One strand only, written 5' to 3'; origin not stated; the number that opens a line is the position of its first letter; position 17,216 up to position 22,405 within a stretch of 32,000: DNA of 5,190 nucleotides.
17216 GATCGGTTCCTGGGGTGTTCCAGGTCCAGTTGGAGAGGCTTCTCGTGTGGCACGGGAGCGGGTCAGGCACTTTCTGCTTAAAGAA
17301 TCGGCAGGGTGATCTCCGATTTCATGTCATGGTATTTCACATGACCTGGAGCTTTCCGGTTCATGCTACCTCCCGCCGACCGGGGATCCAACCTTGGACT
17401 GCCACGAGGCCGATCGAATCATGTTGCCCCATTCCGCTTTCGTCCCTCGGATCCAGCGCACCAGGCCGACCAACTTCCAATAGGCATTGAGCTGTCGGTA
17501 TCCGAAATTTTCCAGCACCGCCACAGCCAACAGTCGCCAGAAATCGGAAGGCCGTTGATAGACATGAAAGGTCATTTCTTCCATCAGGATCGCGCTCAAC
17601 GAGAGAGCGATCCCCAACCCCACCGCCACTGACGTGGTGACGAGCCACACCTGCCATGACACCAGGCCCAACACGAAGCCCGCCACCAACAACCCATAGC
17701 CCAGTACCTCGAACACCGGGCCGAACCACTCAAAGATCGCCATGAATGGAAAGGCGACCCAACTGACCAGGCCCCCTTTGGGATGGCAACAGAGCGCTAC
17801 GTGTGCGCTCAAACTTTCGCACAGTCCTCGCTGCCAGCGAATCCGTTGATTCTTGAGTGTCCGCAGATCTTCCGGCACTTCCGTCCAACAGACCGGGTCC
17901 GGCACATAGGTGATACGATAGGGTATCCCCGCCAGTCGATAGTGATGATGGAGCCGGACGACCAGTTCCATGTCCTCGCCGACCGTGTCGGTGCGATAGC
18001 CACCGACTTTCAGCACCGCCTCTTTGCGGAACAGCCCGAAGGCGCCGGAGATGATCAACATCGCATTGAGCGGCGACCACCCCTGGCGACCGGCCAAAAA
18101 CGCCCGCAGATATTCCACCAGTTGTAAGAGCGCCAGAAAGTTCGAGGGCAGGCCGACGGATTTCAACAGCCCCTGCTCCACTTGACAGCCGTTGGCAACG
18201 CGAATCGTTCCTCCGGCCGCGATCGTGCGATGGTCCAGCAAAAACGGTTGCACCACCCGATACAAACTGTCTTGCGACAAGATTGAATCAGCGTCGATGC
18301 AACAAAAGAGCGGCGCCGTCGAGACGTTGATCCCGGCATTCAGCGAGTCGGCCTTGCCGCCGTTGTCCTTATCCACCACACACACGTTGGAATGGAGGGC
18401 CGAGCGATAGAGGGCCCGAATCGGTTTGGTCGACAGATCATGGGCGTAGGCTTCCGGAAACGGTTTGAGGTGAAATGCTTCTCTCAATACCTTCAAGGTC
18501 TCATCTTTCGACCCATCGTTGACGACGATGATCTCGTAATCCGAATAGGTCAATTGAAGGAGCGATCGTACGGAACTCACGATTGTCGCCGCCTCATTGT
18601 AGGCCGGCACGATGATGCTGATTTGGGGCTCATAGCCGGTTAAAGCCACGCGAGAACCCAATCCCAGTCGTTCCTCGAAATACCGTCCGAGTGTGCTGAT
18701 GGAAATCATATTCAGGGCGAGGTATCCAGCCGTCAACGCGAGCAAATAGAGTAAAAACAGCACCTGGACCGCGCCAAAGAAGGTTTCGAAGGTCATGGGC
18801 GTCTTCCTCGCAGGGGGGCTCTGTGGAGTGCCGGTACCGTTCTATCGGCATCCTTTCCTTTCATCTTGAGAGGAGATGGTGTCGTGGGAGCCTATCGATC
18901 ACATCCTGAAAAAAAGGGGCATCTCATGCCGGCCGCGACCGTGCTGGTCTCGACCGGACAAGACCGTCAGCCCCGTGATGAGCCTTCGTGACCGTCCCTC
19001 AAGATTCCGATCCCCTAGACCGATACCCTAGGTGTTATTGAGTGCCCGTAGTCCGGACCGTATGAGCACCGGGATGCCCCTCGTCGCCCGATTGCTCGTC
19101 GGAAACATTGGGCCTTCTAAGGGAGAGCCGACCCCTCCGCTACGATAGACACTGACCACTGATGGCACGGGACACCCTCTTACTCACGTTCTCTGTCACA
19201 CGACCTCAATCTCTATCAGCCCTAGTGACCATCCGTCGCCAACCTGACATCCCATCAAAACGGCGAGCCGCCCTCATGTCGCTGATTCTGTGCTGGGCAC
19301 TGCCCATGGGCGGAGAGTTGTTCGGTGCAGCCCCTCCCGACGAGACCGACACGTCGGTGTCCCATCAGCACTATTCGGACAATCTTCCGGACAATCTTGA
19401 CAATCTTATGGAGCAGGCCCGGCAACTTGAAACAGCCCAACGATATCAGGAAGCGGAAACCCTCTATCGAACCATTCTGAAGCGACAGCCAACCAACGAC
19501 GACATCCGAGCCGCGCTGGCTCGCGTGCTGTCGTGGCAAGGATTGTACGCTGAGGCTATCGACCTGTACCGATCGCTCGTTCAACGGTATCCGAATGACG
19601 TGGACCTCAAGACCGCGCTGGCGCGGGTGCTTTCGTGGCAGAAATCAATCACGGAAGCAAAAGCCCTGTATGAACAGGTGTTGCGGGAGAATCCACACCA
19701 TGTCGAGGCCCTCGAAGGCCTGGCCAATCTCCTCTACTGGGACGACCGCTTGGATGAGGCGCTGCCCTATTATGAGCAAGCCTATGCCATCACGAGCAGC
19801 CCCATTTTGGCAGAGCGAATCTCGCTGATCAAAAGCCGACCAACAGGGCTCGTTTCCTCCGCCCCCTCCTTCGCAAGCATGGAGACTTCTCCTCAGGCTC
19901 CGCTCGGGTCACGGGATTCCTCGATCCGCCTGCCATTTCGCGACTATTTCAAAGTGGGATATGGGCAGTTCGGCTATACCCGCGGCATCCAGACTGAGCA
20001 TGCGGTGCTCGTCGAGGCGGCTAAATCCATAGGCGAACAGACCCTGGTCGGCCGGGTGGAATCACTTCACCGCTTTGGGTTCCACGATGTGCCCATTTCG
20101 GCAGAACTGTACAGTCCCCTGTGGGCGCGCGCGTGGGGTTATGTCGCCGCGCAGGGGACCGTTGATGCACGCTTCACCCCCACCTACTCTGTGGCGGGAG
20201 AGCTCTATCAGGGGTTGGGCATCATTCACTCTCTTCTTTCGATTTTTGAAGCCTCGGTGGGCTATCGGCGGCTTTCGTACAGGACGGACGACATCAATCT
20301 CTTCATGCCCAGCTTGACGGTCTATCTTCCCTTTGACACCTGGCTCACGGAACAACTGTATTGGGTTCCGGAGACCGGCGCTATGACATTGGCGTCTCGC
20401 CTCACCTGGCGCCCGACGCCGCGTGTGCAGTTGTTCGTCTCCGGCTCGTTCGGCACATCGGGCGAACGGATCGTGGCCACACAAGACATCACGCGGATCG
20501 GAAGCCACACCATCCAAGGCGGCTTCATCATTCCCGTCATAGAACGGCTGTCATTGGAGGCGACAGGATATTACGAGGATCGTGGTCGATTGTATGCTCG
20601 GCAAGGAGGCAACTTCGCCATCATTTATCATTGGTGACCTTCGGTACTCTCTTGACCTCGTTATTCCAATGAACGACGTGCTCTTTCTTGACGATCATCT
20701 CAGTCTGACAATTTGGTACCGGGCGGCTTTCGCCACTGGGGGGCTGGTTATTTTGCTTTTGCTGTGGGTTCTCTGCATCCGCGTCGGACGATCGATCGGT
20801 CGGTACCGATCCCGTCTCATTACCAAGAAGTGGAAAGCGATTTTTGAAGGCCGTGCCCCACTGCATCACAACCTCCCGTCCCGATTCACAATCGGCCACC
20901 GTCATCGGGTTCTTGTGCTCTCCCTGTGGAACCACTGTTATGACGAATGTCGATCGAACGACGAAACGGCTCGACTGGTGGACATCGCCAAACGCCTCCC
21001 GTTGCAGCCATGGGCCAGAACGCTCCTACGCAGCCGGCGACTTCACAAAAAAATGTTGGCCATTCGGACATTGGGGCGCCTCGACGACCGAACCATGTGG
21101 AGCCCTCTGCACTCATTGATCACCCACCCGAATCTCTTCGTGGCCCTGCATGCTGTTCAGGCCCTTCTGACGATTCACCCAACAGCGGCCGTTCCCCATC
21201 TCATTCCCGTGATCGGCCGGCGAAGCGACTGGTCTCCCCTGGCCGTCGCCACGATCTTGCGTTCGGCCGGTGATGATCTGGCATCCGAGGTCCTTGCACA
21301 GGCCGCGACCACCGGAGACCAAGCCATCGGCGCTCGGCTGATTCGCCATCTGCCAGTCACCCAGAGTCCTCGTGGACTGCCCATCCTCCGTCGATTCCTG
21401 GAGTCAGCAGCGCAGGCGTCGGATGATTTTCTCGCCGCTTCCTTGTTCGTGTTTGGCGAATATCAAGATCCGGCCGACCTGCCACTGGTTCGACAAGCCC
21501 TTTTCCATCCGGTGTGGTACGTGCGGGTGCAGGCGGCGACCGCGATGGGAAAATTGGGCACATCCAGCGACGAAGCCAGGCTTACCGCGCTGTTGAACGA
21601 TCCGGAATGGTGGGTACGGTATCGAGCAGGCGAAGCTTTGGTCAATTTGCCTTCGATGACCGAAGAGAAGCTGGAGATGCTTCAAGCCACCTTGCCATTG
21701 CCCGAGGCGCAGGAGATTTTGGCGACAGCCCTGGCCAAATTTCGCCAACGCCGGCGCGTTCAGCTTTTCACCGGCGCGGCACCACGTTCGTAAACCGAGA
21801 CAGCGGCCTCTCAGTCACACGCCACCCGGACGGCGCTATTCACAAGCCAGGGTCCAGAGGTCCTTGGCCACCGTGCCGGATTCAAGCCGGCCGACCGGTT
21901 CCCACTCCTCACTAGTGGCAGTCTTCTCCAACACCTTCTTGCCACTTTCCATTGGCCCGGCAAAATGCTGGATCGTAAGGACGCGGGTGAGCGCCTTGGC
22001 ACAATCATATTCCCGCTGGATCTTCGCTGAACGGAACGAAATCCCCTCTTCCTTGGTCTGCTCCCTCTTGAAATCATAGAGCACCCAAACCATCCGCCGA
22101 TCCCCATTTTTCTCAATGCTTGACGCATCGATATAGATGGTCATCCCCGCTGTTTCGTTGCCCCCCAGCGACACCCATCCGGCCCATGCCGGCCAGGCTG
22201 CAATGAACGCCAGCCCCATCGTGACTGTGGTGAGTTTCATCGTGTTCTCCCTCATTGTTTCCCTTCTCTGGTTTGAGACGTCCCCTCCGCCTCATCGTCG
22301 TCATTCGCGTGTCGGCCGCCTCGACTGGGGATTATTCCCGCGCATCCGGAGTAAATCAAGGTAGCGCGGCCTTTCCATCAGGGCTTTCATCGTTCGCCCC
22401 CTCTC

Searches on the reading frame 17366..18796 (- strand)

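Call 11: search_protein_families(library=pfam, proteins=[window:17366-18796:-], max_evalue=0.00001)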
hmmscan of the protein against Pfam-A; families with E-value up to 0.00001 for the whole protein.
window:17366-18796:- (476 aa): 4 families
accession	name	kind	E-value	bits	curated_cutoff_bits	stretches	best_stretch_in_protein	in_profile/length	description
PF00535.33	Glycos_transf_2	-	1.5e-26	93.8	23.3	1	60-228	1-132/168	Glycosyl transferase family 2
PF13641.12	Glyco_tranf_2_3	-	6.4e-24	85.7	27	2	139-324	62-230/230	Glycosyltransferase like family 2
PF13632.12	Glyco_trans_2_3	-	1.8e-16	61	27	1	165-374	3-188/198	Glycosyl transferase family group 2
PF10111.15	Glyco_tranf_2_2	-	4.6e-06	26.8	27.3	0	142-297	63-215/276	Glycosyltransferase like family 2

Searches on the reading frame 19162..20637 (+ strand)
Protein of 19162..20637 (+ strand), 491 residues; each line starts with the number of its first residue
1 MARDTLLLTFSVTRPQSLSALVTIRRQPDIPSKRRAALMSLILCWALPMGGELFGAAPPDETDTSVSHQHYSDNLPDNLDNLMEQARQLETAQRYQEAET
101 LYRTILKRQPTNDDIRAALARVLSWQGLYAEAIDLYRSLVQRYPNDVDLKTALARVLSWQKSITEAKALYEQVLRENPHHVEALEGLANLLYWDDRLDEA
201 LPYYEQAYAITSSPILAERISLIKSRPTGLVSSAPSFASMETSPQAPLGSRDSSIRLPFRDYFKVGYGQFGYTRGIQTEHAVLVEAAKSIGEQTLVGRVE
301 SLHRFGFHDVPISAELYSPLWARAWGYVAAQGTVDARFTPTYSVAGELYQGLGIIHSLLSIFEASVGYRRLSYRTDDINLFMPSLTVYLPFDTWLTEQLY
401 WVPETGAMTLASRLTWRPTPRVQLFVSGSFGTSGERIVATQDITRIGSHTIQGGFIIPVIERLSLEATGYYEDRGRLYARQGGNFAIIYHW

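Call 11: search_protein_families(library=pfam, proteins=[window:19162-20637:+], max_evalue=0.00001)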
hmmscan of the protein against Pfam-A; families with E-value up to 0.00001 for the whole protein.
window:19162-20637:+ (491 aa): 13 families
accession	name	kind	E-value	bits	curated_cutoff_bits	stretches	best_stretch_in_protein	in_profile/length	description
PF14559.12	TPR_19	-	2.2e-19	70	25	2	92-155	4-67/68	Tetratricopeptide repeat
PF13428.12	TPR_14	-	7.8e-16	57.5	23.5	1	114-155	2-43/44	Tetratricopeptide repeat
PF13432.12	TPR_16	-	2.7e-15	56.9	32.7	2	162-211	12-61/65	Tetratricopeptide repeat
PF19413.5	YaiO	-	3.2e-13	50.5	23.9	1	262-433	3-170/173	YaiO membrane beta barrel domain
PF07719.23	TPR_2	-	4.2e-13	48.8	27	0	182-210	2-30/34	Tetratricopeptide repeat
PF24575.1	TPR_Slam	-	7.1e-11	42.9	35.2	0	84-123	52-91/104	Surface lipoprotein assembly modifier, N-terminal TPR repeats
PF00515.34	TPR_1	-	9.6e-11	41.5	27.8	0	182-207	2-27/34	Tetratricopeptide repeat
PF13374.12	TPR_10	-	2e-10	40.7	27.5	0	183-210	4-31/42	Tetratricopeptide repeat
PF13174.12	TPR_6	-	4.7e-09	36.7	26.3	0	119-145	6-32/33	Tetratricopeptide repeat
PF13424.12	TPR_12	-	2.7e-07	31.1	30.1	0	152-210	8-74/77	Tetratricopeptide repeat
PF13431.12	TPR_17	-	4.3e-07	30.1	24.4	0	101-133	1-33/34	Tetratricopeptide repeat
PF23914.1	TPR_CcmH_CycH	-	1.8e-06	28.3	42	1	69-208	6-148/158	Cytochrome c-type biogenesis protein H TPR domain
PF25064.1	ARM_TT21_5th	-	8.7e-06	26.5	27.8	0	154-212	8-66/117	TT21 fifth ARM repeats domain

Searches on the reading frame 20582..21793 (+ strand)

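Call 11: search_protein_families(library=pfam, proteins=[window:20582-21793:+], max_evalue=0.00001)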
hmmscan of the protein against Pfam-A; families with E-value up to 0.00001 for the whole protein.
window:20582-21793:+ (403 aa): 2 families
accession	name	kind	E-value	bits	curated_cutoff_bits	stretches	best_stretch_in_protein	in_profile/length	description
PF13646.12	HEAT_2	-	2e-19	70.1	27.7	1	277-353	10-87/88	HEAT repeats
PF02985.28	HEAT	-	6.1e-09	35.7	23.5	0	334-356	5-27/31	HEAT repeat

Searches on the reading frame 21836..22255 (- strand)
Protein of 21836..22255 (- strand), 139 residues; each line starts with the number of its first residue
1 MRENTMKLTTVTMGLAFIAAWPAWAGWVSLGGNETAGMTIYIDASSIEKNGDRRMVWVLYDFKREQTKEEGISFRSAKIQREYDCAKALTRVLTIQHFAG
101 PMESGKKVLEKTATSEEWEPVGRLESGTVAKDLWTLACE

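Call 11: search_protein_families(library=pfam, proteins=[window:21836-22255:-], max_evalue=0.00001)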
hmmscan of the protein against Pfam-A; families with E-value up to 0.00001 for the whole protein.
window:21836-22255:- (139 aa): 1 family
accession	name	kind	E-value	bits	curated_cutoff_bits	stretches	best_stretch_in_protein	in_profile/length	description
PF16747.10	Adhesin_E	-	2.1e-29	102.4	23.7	1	27-139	1-109/109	Surface-adhesin protein E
